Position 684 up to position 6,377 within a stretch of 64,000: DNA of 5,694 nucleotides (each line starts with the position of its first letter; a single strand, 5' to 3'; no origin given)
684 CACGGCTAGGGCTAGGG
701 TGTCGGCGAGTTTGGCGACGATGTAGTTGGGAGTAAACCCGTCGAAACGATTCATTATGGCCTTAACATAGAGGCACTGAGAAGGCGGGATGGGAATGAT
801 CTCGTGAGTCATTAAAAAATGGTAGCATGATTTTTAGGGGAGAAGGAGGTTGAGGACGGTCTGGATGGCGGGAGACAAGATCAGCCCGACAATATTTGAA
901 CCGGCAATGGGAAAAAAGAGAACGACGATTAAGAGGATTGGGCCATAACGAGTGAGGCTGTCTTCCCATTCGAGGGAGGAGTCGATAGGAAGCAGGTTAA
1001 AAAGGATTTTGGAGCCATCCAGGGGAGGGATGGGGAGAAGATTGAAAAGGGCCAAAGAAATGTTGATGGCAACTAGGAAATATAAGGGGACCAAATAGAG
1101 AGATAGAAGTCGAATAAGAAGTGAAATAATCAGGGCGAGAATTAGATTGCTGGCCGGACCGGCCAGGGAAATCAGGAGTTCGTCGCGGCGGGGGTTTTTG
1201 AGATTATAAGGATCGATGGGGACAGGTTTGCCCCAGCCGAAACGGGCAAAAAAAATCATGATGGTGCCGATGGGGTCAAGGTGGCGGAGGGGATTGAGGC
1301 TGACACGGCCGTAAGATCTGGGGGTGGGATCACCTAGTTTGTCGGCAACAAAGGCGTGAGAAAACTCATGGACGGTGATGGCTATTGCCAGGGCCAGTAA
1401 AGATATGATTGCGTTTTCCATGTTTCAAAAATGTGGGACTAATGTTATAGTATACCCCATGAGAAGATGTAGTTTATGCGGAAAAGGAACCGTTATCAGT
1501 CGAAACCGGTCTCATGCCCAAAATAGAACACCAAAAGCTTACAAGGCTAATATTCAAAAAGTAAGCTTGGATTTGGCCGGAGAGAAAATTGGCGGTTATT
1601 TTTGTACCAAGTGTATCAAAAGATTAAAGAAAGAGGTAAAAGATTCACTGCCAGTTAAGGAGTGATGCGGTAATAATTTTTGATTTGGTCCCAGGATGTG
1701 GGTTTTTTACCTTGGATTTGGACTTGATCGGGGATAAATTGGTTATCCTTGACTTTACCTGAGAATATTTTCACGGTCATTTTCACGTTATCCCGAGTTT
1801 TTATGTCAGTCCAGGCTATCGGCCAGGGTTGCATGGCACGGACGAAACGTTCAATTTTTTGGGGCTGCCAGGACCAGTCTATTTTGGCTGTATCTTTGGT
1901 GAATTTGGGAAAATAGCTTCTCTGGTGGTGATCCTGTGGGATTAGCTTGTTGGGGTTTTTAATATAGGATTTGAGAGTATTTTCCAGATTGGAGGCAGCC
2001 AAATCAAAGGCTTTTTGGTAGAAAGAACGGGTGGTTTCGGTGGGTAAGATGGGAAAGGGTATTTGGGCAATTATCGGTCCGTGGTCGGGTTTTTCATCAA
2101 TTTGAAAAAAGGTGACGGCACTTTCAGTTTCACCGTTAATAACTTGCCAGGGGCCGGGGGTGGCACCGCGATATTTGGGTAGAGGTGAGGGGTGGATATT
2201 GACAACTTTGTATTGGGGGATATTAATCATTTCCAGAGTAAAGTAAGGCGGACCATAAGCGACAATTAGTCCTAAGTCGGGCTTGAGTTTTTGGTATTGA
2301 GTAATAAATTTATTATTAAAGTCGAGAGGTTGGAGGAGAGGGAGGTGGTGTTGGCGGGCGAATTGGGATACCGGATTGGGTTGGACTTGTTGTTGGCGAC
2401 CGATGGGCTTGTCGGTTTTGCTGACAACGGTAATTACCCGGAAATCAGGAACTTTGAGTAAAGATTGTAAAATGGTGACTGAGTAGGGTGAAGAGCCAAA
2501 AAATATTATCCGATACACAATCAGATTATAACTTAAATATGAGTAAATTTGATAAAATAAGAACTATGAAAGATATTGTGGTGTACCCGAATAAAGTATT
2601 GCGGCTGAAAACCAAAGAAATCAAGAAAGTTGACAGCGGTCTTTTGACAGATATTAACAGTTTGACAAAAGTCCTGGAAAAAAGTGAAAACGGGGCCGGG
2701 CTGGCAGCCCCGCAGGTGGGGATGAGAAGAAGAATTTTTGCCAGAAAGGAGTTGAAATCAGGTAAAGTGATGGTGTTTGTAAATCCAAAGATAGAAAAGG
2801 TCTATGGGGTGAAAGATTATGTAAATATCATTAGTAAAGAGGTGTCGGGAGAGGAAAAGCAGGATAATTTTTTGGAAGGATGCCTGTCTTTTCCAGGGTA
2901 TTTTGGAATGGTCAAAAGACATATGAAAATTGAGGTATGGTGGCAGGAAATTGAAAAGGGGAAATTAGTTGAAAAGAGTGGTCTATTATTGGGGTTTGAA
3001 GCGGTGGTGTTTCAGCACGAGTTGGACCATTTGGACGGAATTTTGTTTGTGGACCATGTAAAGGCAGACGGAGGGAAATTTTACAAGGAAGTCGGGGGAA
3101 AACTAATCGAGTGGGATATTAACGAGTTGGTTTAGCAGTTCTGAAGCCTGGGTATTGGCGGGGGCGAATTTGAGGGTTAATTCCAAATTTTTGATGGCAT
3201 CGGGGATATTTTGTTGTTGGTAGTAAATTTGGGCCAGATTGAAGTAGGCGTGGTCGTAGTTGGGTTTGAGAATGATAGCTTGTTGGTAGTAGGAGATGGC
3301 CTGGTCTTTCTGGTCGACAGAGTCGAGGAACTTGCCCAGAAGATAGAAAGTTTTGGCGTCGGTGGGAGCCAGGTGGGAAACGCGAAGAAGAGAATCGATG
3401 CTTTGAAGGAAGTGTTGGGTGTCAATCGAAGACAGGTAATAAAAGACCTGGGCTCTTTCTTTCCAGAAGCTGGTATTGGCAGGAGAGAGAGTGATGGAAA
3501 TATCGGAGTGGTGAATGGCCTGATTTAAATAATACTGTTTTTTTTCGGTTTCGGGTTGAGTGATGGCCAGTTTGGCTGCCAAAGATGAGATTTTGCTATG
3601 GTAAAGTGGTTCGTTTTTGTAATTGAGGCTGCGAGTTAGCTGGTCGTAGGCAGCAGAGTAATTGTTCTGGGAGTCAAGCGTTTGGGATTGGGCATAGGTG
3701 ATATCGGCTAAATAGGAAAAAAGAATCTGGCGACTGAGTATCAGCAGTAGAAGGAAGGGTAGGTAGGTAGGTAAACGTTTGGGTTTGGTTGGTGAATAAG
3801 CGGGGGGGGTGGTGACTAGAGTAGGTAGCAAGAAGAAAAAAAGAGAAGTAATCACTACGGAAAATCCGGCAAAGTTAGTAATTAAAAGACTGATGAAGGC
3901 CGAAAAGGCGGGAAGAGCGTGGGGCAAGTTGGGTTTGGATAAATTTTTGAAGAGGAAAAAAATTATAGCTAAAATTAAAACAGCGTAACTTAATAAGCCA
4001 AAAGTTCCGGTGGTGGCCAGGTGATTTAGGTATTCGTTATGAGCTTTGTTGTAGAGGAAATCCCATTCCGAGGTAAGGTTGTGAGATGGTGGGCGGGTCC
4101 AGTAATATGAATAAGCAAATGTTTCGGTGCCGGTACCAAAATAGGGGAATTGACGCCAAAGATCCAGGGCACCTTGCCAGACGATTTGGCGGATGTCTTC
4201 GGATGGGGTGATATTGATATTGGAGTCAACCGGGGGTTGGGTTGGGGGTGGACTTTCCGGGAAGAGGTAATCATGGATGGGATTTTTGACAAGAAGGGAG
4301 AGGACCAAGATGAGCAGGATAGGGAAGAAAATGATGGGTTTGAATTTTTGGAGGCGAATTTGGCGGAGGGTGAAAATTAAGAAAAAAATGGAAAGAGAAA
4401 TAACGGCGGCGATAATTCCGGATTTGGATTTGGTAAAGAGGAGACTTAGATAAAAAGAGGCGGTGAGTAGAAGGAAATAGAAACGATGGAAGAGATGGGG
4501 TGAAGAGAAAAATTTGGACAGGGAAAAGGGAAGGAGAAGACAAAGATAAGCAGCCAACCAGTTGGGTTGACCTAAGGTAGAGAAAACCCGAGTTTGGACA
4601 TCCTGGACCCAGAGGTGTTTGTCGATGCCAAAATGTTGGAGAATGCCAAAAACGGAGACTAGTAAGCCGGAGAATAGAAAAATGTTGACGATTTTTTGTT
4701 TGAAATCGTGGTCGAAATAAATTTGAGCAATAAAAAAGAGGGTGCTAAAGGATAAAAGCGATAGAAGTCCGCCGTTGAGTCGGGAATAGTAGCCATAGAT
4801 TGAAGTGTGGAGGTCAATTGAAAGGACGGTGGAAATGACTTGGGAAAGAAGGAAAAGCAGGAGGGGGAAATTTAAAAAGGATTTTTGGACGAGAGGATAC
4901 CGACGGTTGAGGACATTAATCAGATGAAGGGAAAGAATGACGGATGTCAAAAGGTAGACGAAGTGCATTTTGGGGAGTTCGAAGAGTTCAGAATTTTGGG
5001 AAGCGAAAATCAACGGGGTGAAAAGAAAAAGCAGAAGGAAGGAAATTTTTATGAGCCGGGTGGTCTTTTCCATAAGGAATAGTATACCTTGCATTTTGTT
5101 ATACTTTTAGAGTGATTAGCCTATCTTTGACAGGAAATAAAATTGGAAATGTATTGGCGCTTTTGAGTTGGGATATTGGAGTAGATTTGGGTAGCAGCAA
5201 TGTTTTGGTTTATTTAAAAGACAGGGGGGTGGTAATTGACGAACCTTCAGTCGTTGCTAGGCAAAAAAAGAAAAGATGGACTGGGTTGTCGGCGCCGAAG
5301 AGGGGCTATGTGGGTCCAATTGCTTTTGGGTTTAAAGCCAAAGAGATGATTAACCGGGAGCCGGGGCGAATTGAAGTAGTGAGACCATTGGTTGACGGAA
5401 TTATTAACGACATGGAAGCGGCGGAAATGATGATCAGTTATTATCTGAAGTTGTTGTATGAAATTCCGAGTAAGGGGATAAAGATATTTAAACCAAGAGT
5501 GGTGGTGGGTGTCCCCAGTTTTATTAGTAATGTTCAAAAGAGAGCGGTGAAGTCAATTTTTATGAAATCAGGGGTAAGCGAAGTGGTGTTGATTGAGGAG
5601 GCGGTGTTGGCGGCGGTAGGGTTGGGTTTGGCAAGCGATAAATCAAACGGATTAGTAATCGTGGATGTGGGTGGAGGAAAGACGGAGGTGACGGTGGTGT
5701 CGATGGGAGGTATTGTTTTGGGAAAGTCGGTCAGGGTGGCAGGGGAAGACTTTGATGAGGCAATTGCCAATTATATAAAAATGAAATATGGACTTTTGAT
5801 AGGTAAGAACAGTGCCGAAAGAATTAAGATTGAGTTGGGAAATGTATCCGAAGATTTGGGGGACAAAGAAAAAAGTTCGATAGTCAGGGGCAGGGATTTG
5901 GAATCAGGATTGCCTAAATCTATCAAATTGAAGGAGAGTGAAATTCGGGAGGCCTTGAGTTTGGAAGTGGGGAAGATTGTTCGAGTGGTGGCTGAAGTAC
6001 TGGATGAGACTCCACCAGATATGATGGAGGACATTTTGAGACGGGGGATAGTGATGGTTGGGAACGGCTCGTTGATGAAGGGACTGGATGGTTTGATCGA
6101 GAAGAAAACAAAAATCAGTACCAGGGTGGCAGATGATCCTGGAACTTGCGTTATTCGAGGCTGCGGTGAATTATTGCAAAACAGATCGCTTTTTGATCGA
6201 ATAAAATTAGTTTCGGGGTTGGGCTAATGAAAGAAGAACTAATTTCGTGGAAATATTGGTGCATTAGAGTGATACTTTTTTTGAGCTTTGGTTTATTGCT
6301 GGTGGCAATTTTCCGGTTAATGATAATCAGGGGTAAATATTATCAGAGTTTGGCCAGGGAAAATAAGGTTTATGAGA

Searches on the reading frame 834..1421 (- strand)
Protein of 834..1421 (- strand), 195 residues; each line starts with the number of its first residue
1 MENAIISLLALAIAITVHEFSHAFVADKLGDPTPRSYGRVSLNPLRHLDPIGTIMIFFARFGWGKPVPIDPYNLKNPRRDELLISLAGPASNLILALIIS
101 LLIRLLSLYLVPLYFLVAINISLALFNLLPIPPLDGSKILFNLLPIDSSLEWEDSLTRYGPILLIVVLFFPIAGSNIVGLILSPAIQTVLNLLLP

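Call 41: search_protein_families(library=pfam, proteins=[window:834-1421:-], max_evalue=0.001)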
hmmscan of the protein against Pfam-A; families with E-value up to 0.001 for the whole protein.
window:834-1421:- (195 aa): 1 family
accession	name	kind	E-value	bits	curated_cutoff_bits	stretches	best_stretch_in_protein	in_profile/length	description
PF02163.28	Peptidase_M50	-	6.4e-18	65.3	27.2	2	112-145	162-195/221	Peptidase family M50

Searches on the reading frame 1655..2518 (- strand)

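Call 41: search_protein_families(library=pfam, proteins=[window:1655-2518:-], max_evalue=0.001)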
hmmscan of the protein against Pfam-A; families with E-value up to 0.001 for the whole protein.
window:1655-2518:- (287 aa): 2 families
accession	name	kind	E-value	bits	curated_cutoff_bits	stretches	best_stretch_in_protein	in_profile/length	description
PF00551.24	Formyl_trans_N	-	1.4e-27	97.1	26.1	1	3-175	2-174/181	Formyl transferase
PF02911.23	Formyl_trans_C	-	2.5e-09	37.7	21.1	1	206-260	2-51/100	Formyl transferase, C-terminal domain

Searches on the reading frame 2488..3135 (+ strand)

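Call 41: search_protein_families(library=pfam, proteins=[window:2488-3135:+], max_evalue=0.001)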
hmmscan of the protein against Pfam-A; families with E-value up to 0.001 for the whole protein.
window:2488-3135:+ (215 aa): 1 family
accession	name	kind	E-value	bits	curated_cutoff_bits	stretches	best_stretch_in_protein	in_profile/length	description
PF01327.26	Pep_deformylase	-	5e-36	124.1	22.8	1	27-193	1-152/156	Polypeptide deformylase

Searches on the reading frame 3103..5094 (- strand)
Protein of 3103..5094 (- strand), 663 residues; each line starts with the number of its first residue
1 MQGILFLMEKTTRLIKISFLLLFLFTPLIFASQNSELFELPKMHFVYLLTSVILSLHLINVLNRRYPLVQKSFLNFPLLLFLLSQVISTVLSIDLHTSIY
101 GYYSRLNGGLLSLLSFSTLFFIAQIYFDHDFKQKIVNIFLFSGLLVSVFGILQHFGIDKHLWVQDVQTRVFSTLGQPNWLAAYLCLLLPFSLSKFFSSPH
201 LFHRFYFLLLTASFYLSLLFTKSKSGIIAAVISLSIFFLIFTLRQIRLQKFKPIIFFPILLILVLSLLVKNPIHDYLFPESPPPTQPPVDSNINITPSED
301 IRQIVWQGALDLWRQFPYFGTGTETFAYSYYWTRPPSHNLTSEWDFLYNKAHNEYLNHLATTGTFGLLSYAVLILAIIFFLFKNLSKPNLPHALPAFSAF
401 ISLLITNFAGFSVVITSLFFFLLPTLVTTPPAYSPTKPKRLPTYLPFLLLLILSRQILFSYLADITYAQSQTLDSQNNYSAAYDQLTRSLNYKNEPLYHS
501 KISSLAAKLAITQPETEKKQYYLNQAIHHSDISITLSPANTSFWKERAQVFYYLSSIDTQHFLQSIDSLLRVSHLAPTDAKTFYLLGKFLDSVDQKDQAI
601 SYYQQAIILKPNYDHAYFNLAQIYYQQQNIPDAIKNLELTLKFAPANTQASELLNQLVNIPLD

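Call 41: search_protein_families(library=pfam, proteins=[window:3103-5094:-], max_evalue=0.001)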
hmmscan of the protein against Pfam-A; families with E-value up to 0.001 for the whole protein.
window:3103-5094:- (663 aa): 11 families
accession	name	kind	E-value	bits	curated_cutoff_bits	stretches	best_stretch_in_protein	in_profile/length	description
PF04932.20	Wzy_C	-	1.3e-16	61.2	31.7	1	213-370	7-148/149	O-Antigen ligase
PF00515.34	TPR_1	-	1.4e-09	37.8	27.8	1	580-613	1-34/34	Tetratricopeptide repeat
PF07719.23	TPR_2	-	2.8e-09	36.8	27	1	616-647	3-34/34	Tetratricopeptide repeat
PF14559.12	TPR_19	-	4.3e-07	30.6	25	1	597-657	8-68/68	Tetratricopeptide repeat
PF13181.12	TPR_8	-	2.4e-06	27.7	25.7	0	580-612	1-33/34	Tetratricopeptide repeat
PF13431.12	TPR_17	-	2.5e-06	27.7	24.4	0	602-634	1-33/34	Tetratricopeptide repeat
PF13414.12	TPR_11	-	2.5e-06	27.5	26.8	1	597-627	11-41/42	TPR repeat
PF13371.12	TPR_9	-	1.5e-05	25.4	35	1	595-657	10-72/73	Tetratricopeptide repeat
PF13424.12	TPR_12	-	2.4e-05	24.8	30.1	0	584-644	14-75/77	Tetratricopeptide repeat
PF13432.12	TPR_16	-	2.6e-05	25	32.7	1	596-644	13-61/65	Tetratricopeptide repeat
PF02259.29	FAT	-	0.0009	19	24.2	0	475-626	160-295/343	FAT domain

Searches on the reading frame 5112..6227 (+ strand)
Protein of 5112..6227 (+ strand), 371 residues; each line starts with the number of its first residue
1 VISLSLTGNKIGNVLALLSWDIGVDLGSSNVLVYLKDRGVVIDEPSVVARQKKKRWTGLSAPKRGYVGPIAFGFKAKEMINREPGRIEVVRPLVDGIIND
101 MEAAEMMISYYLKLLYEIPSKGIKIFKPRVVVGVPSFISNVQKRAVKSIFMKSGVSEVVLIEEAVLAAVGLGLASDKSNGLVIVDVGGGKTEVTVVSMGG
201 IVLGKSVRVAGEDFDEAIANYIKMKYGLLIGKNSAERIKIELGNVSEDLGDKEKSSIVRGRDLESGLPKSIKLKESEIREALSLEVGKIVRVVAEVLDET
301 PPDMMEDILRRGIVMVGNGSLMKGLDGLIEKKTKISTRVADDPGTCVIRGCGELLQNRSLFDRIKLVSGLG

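Call 41: search_protein_families(library=pfam, proteins=[window:5112-6227:+], max_evalue=0.001)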
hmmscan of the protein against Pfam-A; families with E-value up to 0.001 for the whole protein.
window:5112-6227:+ (371 aa): 5 families
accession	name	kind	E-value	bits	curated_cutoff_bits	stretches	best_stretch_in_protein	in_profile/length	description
PF06723.19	MreB_Mbl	-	1.1e-106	356.8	27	1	20-359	2-323/327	MreB/Mbl protein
PF00022.25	Actin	-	4.4e-12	45.7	27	1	43-225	29-190/410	Actin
PF00012.26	HSP70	-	5.5e-11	41.8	20.6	1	129-322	135-339/599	Hsp70 protein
PF14450.12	FtsA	-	1.2e-10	42.3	31.8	1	182-340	1-110/127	Cell division protein FtsA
PF25216.1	Volactin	-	4.9e-05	23.4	35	1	86-351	73-317/321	Volactin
